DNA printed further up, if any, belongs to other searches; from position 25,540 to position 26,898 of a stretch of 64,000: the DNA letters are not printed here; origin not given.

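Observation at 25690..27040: Trp T-box whose first regulated gene is an M20 peptidase, with trpS second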

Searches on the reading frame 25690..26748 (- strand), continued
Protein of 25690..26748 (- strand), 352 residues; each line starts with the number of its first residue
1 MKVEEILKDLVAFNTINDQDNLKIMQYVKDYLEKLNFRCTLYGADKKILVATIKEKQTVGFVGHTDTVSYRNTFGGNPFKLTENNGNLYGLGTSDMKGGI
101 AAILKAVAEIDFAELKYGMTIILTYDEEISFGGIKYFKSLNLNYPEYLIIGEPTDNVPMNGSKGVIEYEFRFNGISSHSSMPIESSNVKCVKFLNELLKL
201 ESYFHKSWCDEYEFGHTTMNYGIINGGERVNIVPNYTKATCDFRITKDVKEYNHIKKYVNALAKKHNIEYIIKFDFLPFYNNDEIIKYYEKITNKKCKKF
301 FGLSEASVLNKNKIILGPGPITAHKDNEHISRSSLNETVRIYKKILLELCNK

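Call 17: find_encoding_contigs(protein=P0020, flank=4000, max_places=3)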
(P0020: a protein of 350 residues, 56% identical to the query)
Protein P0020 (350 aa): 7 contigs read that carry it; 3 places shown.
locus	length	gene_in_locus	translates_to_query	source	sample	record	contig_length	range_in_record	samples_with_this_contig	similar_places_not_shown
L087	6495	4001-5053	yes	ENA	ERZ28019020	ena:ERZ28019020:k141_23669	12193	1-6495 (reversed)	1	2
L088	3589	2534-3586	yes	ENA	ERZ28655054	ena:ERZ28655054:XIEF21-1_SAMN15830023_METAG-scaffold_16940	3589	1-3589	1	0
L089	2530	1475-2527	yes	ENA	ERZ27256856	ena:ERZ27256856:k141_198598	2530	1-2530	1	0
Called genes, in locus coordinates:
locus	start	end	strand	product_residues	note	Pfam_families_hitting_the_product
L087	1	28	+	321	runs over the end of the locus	-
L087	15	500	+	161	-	-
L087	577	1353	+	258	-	PF01148:CTP_transf_1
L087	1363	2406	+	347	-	PF02163:Peptidase_M50, PF17820:PDZ_6 (faint)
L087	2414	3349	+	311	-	PF00551:Formyl_trans_N, PF02911:Formyl_trans_C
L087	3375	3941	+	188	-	-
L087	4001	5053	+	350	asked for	PF01546:Peptidase_M20, PF07687:M20_dimer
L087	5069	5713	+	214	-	PF01725:Ham1p_like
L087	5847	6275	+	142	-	PF02381:MraZ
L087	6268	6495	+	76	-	?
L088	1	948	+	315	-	?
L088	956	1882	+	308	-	PF00551:Formyl_trans_N, PF02911:Formyl_trans_C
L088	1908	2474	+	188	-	-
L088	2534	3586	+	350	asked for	PF01546:Peptidase_M20, PF07687:M20_dimer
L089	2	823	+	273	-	?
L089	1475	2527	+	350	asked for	PF01546:Peptidase_M20, PF07687:M20_dimer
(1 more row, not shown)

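Call 18: find_encoding_contigs(protein=P0007, flank=4000, max_places=3)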
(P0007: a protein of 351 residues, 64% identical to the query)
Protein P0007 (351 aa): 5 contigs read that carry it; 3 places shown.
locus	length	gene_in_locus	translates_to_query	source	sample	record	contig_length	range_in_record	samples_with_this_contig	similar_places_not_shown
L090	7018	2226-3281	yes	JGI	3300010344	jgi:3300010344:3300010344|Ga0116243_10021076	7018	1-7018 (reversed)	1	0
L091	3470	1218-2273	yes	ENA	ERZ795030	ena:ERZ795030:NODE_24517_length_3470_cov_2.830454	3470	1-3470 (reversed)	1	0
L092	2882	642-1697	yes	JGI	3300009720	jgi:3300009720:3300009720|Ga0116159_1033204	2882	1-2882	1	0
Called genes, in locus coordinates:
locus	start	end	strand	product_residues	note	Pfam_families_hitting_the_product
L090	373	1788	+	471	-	PF00282:Pyridoxal_deC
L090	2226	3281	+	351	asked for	PF01546:Peptidase_M20, PF07687:M20_dimer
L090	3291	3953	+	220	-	PF00583:Acetyltransf_1 (weak)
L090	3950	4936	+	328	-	PF00579:tRNA-synt_1b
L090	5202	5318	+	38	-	-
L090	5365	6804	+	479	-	PF13328:HD_4, PF01966:HD, PF04607:RelA_SpoT, PF02824:TGS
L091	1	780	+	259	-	?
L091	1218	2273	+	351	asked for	PF01546:Peptidase_M20, PF07687:M20_dimer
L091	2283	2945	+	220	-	PF00583:Acetyltransf_1 (weak)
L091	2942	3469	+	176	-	?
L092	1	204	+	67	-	?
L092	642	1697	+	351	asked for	PF01546:Peptidase_M20, PF07687:M20_dimer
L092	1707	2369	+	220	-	PF00583:Acetyltransf_1 (weak)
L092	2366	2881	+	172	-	?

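Call 29: find_related_loci(query=A3, collection=metagenome_contigs, flank=3500)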
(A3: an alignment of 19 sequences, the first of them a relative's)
Query A3 (352 aa) in metagenome_contigs; peptide patterns used: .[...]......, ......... (x = any residue, [..] = any of these).
600 stretches matched a pattern (row limit reached: there are more); 527 encode a relative of the query (tblastn E <= 1e-3); the best 80 are kept; 80 distinct loci.
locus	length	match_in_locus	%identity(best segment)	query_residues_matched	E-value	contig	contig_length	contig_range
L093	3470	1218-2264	64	1-349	3e-154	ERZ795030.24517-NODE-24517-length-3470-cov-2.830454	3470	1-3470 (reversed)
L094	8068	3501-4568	42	1-350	1e-84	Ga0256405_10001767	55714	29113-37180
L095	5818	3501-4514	45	1-350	6e-84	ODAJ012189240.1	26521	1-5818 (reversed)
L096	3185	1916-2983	40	1-350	3e-84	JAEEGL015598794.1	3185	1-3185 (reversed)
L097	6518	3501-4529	43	1-352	4e-82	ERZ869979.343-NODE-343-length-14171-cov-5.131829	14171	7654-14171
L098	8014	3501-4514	45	1-350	1e-80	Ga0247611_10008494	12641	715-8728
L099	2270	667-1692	44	1-350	1e-82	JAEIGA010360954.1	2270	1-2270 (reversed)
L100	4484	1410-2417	45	6-350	2e-78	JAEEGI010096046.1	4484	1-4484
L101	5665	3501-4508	44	6-350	4e-78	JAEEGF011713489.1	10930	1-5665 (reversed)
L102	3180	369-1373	43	1-350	7e-78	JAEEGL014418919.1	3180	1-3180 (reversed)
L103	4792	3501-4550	42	5-350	1e-76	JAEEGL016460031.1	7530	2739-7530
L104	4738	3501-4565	44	1-351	1e-76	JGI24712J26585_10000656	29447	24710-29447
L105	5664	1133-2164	42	1-351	1e-75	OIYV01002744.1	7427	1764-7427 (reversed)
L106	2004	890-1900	44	5-350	5e-78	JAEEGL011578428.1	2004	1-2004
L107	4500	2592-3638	41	5-350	4e-75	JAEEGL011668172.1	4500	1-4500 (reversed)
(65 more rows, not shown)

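Call 31: find_encoding_contigs(protein=P0003, flank=4000, max_places=2)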
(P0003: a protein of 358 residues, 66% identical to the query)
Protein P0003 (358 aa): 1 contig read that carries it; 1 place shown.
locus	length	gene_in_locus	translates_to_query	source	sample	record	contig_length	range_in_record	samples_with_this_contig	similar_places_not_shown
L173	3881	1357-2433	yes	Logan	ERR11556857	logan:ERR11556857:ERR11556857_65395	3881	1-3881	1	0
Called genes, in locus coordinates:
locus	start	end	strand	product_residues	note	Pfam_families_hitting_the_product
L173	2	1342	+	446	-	?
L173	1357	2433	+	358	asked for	PF01546:Peptidase_M20, PF07687:M20_dimer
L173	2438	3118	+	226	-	-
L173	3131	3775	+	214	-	PF03575:Peptidase_S51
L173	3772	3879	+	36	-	?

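Call 32: find_encoding_contigs(protein=P0005, flank=4000, max_places=2)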
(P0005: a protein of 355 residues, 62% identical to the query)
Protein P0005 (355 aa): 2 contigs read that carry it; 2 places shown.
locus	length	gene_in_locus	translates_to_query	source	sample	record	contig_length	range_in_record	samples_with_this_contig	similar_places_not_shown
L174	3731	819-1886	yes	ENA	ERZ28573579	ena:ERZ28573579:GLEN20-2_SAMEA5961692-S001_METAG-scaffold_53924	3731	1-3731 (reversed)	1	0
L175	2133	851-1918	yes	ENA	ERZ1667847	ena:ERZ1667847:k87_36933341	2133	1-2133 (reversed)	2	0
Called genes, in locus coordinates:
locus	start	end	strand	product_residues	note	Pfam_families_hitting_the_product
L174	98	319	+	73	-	-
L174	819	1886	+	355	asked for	PF01546:Peptidase_M20, PF07687:M20_dimer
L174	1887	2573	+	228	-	PF13673:Acetyltransf_10 (faint), PF00583:Acetyltransf_1 (weak)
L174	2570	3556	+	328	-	PF00579:tRNA-synt_1b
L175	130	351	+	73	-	-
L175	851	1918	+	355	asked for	PF01546:Peptidase_M20, PF07687:M20_dimer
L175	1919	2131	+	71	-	?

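Call 33: find_encoding_contigs(protein=P0015, flank=4000, max_places=2)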
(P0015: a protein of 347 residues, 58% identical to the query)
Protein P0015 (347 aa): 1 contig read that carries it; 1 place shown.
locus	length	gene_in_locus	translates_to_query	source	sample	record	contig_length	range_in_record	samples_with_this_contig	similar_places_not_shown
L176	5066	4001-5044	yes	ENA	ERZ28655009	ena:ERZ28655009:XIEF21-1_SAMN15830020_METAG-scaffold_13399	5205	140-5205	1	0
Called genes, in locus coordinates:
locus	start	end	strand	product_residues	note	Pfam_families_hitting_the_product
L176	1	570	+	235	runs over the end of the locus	?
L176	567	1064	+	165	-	-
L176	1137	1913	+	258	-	PF01148:CTP_transf_1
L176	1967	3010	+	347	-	PF02163:Peptidase_M50, PF17820:PDZ_6 (weak)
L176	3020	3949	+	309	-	PF00551:Formyl_trans_N, PF02911:Formyl_trans_C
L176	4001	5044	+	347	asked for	PF01546:Peptidase_M20, PF07687:M20_dimer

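Call 34: find_encoding_contigs(protein=P0017, flank=4000, max_places=2)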
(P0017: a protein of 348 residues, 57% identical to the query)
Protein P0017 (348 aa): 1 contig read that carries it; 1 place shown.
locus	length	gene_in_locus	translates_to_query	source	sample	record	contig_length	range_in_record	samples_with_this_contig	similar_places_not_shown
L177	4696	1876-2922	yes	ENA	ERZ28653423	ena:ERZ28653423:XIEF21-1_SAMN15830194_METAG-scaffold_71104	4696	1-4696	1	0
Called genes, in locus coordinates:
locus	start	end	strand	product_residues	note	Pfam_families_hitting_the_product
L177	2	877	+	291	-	?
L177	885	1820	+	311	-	PF00551:Formyl_trans_N, PF02911:Formyl_trans_C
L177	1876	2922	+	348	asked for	PF01546:Peptidase_M20, PF07687:M20_dimer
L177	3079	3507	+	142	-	PF02381:MraZ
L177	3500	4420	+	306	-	PF01795:Methyltransf_5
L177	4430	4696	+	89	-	?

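Call 36: search_protein_families(library=pfam, proteins=[L083:5068-5748:+, L090:3291-3953:+, L174:1887-2573:+, L173:2438-3118:+, L173:2-1342:+, L085:5099-6052:+, L004:5129-6475:+, L006:5136-6560:+, L003:5125-5874:+, L087:3375-3941:+], max_evalue=0.01)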
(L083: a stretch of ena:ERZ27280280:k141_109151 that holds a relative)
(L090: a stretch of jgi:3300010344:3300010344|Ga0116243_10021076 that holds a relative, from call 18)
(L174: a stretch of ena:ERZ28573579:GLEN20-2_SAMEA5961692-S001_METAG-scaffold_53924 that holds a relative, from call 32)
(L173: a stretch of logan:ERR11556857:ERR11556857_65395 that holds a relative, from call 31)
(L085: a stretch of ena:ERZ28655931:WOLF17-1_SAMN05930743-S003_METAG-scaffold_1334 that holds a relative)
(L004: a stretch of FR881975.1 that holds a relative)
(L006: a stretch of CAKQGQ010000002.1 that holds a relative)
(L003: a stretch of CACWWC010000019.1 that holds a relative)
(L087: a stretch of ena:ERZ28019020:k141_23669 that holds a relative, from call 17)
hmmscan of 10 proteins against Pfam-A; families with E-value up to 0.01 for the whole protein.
L083:5068-5748:+ (226 aa): 3 families
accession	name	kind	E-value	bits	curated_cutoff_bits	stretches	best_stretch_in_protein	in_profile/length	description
PF00583.31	Acetyltransf_1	-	0.00011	22.9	20.7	1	39-113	16-87/116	Acetyltransferase (GNAT) family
PF13508.13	Acetyltransf_7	-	0.00035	21.3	27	1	61-114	8-56/84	Acetyltransferase (GNAT) domain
PF13673.13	Acetyltransf_10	-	0.0028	18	23.6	1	38-118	12-84/128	Acetyltransferase (GNAT) domain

L090:3291-3953:+ (220 aa): 3 families
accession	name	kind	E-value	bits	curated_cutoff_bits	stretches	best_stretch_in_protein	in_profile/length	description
PF00583.31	Acetyltransf_1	-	8.4e-07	29.7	20.7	1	33-107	12-86/116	Acetyltransferase (GNAT) family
PF13673.13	Acetyltransf_10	-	0.0013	19.1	23.6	1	17-112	6-83/128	Acetyltransferase (GNAT) domain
PF13508.13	Acetyltransf_7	-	0.0019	18.9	27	1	53-108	4-55/84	Acetyltransferase (GNAT) domain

L174:1887-2573:+ (228 aa): 3 families
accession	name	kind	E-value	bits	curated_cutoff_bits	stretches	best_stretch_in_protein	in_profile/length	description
PF00583.31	Acetyltransf_1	-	4.3e-06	27.4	20.7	1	39-114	16-88/116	Acetyltransferase (GNAT) family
PF13673.13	Acetyltransf_10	-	2.5e-05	24.7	23.6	1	37-118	11-84/128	Acetyltransferase (GNAT) domain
PF13508.13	Acetyltransf_7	-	0.00099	19.9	27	1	59-114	6-56/84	Acetyltransferase (GNAT) domain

L173:2438-3118:+ (226 aa): 2 families
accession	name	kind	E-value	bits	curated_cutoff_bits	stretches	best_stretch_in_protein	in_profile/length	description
PF13508.13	Acetyltransf_7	-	0.00064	20.5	27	1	59-115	5-57/84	Acetyltransferase (GNAT) domain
PF00583.31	Acetyltransf_1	-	0.0022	18.7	20.7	1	38-111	15-85/116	Acetyltransferase (GNAT) family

L173:2-1342:+ (446 aa): 2 families
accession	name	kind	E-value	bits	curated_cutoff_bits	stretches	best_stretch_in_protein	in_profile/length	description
PF00282.25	Pyridoxal_deC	-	3.6e-09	36.3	27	1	170-329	148-300/375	Pyridoxal-dependent decarboxylase conserved domain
PF00266.25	Aminotran_5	-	0.0045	16.5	21.5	1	220-317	135-221/371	Aminotransferase class-V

L085:5099-6052:+ (317 aa): 2 families
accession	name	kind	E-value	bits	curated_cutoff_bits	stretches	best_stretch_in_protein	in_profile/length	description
PF13328.12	HD_4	-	1.1e-13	51.6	27.2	1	7-82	1-73/156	HD domain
PF01966.28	HD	-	0.0062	17.2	22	0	30-83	3-69/116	HD domain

L004:5129-6475:+ (448 aa): 3 families
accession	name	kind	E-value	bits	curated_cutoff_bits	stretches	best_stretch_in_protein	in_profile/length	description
PF03606.21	DcuC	-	6.4e-81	272.7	23.1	1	15-437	1-430/461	C4-dicarboxylate anaerobic carrier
PF03806.19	ABG_transport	-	5.3e-08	32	27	2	350-427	365-442/502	AbgT putative transporter family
PF02667.20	SCFA_trans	-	0.00014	21.5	27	1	274-438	255-425/453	Short chain fatty acid transporter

L006:5136-6560:+ (474 aa): 3 families
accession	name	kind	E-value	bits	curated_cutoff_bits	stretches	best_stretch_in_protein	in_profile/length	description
PF03606.21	DcuC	-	1.1e-86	291.6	23.1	1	16-468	1-460/461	C4-dicarboxylate anaerobic carrier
PF03806.19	ABG_transport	-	2.4e-07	29.8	27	1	357-434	371-449/502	AbgT putative transporter family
PF02667.20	SCFA_trans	-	0.00061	19.4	27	1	260-451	241-437/453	Short chain fatty acid transporter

L003:5125-5874:+ (249 aa): 6 families
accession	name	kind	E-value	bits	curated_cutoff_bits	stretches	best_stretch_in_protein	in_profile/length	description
PF13419.12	HAD_2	-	9.2e-25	88.2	23.8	1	15-211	1-177/178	Haloacid dehalogenase-like hydrolase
PF00702.32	Hydrolase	-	4.3e-22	79.9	26.4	1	13-205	2-190/191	haloacid dehalogenase-like hydrolase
PF13242.12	Hydrolase_like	-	0.00017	21.9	22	1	167-213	2-49/75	HAD-hyrolase-like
PF08645.17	PNK3P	-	0.0048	17.1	22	0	111-188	34-112/161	Polynucleotide kinase 3 phosphatase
PF12710.13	HAD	-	0.0057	17.5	27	0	15-134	1-113/189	haloacid dehalogenase-like hydrolase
PF03767.20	Acid_phosphat_B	-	0.0057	16.6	27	0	8-29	71-94/230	HAD superfamily, subfamily IIIB (Acid phosphatase)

L087:3375-3941:+ (188 aa): 0 families
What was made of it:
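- Closest known: Lysine riboswitch with yfcC. Same: The wider family of the present M20 is likewise paired with DcuC/AbgT-type carriers (L004, L006; call 36).
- Its partners are a GNAT, trpS, a DcuC/AbgT-type carrier or fmt (call 36).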
